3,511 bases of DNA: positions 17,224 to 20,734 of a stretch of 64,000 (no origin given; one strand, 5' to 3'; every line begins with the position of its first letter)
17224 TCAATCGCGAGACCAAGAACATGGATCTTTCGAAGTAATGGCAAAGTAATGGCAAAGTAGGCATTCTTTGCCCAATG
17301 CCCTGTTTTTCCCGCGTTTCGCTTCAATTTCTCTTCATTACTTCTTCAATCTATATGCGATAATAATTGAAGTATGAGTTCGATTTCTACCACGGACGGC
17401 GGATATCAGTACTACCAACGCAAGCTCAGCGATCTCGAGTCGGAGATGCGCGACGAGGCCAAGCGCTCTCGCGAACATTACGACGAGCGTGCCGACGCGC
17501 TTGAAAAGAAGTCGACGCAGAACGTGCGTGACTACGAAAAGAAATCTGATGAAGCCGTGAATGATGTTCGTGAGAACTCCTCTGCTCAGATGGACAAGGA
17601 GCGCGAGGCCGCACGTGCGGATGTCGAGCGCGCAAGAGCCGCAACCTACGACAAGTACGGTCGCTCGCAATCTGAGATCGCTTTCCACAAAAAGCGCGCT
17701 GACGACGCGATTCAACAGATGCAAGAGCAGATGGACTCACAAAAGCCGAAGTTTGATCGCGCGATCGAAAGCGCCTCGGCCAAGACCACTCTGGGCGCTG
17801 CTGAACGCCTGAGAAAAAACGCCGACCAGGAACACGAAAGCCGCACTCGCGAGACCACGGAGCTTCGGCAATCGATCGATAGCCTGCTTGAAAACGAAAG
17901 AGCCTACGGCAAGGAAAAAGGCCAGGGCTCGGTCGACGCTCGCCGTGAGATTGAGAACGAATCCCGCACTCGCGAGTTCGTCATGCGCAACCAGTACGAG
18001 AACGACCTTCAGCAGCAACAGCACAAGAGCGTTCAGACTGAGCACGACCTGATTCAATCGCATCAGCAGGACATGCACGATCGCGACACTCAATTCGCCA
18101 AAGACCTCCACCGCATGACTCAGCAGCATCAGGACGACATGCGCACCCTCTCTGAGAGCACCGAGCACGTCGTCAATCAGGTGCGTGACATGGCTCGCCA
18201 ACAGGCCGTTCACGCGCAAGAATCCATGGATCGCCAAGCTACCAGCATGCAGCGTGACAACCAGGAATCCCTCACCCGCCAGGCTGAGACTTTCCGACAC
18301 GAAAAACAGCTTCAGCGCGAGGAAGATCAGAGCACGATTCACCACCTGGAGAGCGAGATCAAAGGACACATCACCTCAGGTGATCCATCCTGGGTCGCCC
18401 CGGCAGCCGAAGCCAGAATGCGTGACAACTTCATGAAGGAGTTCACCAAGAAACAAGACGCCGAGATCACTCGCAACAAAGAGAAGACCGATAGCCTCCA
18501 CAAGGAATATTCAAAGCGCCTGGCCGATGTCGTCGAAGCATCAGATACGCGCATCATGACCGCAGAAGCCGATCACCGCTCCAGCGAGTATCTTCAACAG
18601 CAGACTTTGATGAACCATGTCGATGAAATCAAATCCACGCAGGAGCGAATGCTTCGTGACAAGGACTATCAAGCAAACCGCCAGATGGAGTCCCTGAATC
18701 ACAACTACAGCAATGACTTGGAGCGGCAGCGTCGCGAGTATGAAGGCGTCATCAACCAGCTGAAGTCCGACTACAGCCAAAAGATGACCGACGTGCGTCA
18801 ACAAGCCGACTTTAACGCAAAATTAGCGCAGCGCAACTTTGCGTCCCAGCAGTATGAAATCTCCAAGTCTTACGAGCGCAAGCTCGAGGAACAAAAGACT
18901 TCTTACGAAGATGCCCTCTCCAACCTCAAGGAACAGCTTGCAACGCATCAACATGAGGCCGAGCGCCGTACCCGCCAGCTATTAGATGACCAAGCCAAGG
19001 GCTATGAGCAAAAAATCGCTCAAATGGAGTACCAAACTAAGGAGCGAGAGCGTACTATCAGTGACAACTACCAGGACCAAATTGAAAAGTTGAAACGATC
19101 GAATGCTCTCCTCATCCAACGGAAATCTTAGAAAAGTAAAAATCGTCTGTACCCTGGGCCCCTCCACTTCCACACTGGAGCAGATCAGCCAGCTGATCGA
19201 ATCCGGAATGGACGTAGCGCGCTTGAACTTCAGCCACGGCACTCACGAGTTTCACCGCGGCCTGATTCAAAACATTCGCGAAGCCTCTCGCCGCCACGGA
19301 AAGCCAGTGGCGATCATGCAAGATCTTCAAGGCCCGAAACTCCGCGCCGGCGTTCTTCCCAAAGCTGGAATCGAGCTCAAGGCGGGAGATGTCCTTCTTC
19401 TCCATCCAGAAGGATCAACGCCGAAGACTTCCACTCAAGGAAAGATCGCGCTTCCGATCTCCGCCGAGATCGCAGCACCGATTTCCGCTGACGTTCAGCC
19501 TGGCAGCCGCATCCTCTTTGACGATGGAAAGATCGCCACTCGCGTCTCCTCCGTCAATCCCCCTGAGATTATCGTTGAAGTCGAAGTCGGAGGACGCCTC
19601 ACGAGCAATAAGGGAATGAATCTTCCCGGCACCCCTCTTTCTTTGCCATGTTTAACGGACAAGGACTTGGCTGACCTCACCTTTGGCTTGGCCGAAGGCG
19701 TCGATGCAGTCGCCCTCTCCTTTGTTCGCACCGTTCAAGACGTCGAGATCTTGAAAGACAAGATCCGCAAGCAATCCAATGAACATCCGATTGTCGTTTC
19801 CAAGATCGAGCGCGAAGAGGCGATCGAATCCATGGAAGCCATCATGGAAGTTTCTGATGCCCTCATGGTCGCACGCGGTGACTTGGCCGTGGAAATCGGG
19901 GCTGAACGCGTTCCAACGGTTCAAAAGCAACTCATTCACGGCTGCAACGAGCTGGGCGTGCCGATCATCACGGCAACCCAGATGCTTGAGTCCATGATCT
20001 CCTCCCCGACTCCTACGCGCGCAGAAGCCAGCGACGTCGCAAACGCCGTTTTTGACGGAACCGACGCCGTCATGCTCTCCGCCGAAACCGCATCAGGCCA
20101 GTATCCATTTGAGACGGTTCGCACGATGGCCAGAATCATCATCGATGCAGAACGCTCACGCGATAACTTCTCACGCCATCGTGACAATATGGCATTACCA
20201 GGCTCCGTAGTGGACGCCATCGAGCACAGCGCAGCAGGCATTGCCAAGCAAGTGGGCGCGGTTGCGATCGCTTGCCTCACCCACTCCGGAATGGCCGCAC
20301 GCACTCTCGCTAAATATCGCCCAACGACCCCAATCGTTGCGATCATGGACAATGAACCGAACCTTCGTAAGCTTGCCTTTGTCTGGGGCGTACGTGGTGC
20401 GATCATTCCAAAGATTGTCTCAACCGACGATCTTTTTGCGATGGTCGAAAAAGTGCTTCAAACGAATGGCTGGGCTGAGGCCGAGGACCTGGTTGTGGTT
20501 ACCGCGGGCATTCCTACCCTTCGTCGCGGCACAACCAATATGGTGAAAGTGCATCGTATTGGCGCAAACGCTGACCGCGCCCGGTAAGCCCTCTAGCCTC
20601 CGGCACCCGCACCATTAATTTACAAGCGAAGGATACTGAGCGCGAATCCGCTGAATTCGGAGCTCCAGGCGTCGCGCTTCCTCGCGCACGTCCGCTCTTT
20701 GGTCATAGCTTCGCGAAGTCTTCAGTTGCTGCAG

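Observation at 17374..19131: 585-aa entirely polar, highly charged protein with no hydrophobic segment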

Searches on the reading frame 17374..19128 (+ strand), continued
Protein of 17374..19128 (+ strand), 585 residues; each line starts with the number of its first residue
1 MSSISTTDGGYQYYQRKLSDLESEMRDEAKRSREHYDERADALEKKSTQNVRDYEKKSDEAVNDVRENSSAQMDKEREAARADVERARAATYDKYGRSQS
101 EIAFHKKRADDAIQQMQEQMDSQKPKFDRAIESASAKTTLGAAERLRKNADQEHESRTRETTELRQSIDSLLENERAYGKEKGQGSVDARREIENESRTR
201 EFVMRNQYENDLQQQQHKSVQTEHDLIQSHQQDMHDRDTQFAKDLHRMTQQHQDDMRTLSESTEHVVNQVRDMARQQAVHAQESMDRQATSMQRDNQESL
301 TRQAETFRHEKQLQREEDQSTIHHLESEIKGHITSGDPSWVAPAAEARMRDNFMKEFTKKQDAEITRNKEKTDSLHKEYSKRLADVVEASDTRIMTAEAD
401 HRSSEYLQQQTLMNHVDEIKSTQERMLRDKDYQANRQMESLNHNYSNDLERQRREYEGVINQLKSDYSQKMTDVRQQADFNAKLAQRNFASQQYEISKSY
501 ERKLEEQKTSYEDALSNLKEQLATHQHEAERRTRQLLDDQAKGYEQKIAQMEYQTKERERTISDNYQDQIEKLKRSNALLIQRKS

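Call 37: fold_search(model_id=the predicted structure, library=pdb)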
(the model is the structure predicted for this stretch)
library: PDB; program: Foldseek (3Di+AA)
matches with E <= 10: 0; with E <= 0.001: 0
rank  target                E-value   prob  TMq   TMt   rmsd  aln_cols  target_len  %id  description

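Call 47: list_cluster_members(proteins=[window:17374-19128:+, P0014, P0018, P0005])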
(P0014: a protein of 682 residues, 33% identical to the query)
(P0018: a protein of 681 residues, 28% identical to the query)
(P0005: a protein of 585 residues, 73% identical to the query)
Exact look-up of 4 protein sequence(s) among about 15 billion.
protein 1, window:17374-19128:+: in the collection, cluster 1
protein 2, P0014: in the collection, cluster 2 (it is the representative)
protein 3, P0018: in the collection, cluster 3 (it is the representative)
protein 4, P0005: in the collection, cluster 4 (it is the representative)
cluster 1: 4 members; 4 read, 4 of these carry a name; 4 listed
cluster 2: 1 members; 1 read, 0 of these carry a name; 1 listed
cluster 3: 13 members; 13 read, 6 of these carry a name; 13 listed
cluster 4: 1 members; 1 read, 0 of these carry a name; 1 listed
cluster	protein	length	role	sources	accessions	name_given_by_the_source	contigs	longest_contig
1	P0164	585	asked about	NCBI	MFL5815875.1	MAG: hypothetical protein ACJ763_20065 [Bdellovibrionia bacterium]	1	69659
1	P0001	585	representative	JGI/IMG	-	hypothetical protein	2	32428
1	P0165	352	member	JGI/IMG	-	hypothetical protein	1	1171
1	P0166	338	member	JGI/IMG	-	hypothetical protein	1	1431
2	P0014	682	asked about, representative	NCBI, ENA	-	-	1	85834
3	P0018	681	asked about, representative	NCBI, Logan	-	-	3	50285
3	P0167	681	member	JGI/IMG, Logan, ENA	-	hypothetical protein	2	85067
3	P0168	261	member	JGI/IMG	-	hypothetical protein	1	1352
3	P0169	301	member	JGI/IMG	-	hypothetical protein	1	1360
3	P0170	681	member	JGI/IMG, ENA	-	hypothetical protein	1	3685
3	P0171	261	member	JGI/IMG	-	hypothetical protein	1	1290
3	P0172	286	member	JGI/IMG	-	hypothetical protein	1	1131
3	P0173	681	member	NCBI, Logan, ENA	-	-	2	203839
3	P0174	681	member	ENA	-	-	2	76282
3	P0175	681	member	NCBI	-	-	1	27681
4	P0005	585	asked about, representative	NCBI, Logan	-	-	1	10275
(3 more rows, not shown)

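Call 48: find_encoding_contigs(protein=P0001, flank=6000, max_places=2)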
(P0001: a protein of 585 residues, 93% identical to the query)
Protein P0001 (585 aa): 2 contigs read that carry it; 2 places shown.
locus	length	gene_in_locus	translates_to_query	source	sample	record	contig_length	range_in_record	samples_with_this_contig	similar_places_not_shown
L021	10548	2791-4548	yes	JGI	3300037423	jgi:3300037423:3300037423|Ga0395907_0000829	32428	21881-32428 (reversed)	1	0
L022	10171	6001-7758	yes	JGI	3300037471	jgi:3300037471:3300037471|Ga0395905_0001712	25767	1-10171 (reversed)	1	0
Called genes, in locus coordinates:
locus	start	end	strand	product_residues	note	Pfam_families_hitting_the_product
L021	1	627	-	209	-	?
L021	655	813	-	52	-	-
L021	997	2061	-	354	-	PF13580:SIS_2 (faint), PF01380:SIS, PF00571:CBS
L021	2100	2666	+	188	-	-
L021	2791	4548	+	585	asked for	-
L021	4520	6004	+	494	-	PF00224:PK, PF02887:PK_C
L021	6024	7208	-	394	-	-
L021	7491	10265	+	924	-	PF01624:MutS_I, PF05192:MutS_III, PF05190:MutS_IV, PF00488:MutS_V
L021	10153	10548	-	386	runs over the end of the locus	PF00730:HhH-GPD, PF14520:HHH_5 (faint), PF00633:HHH, PF14815:NUDIX_4 (weak)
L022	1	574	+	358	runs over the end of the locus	-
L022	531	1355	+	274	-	PF13646:HEAT_2, PF02985:HEAT (faint)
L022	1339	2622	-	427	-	PF04775:Bile_Hydr_Trans, PF00326:Peptidase_S9 (faint), PF00561:Abhydrolase_1 (weak), PF08840:BAAT_C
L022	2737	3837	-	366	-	PF13462:Thioredoxin_4, PF13098:Thioredoxin_2, PF01323:DSBA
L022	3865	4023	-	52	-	-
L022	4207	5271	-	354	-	PF13580:SIS_2 (faint), PF01380:SIS, PF00571:CBS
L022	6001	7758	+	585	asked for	-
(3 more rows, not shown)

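Call 70: predict_structure(alignment_id=A2)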
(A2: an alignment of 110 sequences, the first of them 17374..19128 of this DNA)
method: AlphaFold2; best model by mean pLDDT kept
length: 585 residues; sequences in the alignment: 110
mean_pLDDT: 78.6   pTM: 0.22
mean pLDDT of the five models: 78.6, 77.8, 77.3, 74.5, 74.0
residues with pLDDT >= 90: 36; 70-90: 449; 50-70: 53; < 50: 47
segments of 3 or more residues with pLDDT < 50: 1-11, 90-102, 323-343
pLDDT, mean of each block of 10 residues (from residue 1): 40 65 83 85 86 85 82 78 63 40 63 82 83 87 89 90 87 83 81 86 89 88 88 89 89 86 84 83 81 77 72 64 46 35 53 73 82 84 88 89 90 89 88 89 89 89 89 88 86 84 84 84 78 76 74 73 71 66 54
secondary structure, 60 per line:
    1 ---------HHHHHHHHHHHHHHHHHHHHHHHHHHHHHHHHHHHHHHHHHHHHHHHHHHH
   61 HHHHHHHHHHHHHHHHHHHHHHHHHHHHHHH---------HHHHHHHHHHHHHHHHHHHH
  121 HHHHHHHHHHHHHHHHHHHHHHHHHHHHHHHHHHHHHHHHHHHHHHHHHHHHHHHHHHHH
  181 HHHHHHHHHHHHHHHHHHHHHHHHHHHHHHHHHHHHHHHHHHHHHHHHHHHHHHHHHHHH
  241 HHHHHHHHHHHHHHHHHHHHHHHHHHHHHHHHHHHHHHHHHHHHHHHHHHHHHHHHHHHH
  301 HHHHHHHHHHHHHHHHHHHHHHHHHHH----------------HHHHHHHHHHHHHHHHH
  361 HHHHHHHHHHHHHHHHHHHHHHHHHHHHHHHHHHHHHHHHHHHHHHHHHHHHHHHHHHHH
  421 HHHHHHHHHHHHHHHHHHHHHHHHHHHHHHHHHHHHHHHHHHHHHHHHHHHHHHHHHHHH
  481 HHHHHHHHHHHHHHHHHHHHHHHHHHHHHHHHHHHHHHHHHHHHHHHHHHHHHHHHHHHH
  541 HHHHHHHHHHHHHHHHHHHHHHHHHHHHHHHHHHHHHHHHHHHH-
elements in order: H10-91 H101-327 H344-584

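Call 74: find_homologous_proteins(query=A2, max_evalue=0.001)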
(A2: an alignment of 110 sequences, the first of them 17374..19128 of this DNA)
Query A2 (110 sequences) (585 aa, profile of the alignment): 17 proteins with E <= 0.001 among 8000 candidates.
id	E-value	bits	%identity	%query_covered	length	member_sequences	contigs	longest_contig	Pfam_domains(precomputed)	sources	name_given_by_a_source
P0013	1.4e-242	825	34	85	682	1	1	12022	-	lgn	-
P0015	1.1e-226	773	36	74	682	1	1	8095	-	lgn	-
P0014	2.6e-220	751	33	85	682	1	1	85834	-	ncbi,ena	-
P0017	4.4e-198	678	35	76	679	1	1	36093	-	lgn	-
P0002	1.5e-187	643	89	100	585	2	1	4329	-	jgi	jgi:hypothetical protein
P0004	3.9e-186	639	74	100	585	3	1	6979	-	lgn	-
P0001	1.2e-185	637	93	100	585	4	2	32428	-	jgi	jgi:hypothetical protein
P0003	3.2e-184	632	89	100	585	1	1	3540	-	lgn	-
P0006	5.3e-183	628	74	100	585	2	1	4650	-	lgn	-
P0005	7.2e-182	624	73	100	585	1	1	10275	-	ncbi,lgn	-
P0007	2.5e-180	619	70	100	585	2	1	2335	-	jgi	jgi:hypothetical protein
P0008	2.8e-179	616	64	100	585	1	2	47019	-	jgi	jgi:hypothetical protein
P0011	1.9e-175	603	45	100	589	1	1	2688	-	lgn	-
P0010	3.9e-175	602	49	100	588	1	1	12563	-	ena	-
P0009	1.6e-171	590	53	100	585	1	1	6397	-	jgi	jgi:hypothetical protein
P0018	1.8e-170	587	28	70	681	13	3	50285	-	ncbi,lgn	-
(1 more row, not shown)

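Call 76: search_protein_families(library=phrogs, proteins=[window:17374-19128:+, P0014], max_evalue=0.01)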
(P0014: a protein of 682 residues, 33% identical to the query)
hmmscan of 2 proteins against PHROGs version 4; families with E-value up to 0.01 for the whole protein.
window:17374-19128:+ (585 aa): 1 family
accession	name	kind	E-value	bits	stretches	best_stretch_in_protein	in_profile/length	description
phrog_3899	-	unknown function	0.0072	17.6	1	494-559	41-106/107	-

P0014 (682 aa): 1 family
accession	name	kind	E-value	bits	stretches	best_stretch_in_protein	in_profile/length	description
phrog_2542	-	unknown function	0.0036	18.5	1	628-680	29-81/143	-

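Call 77: search_protein_families(library=padloc, proteins=[window:17374-19128:+, P0014], max_evalue=0.01)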
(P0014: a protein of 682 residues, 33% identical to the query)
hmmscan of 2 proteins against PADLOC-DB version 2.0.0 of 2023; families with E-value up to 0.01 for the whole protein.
window:17374-19128:+ (585 aa): 0 families

P0014 (682 aa): 0 families

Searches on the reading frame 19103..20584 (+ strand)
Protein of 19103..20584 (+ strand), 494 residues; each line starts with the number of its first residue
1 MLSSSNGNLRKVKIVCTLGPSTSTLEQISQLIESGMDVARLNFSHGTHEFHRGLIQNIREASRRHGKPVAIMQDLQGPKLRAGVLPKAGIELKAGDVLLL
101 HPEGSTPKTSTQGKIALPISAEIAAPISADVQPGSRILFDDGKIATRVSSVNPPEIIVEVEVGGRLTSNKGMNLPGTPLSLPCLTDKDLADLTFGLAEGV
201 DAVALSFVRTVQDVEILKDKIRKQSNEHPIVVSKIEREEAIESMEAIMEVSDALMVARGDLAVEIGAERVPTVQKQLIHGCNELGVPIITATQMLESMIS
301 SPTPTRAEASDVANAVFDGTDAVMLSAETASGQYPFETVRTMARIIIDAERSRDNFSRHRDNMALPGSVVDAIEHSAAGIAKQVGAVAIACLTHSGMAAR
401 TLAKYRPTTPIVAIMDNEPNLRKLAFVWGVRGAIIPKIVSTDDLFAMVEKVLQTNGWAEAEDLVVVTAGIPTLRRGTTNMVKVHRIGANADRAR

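Call 63: search_protein_families(library=pfam, proteins=[window:19103-20584:+], max_evalue=0.01)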
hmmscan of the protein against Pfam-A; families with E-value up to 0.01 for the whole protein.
window:19103-20584:+ (494 aa): 2 families
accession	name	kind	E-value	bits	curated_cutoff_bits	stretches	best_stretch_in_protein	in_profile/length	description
PF00224.27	PK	-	5.5e-115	384.4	30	1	10-339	2-328/328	Pyruvate kinase, barrel domain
PF02887.21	PK_C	-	3e-30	105.1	28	1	371-484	1-114/114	Pyruvate kinase, alpha/beta domain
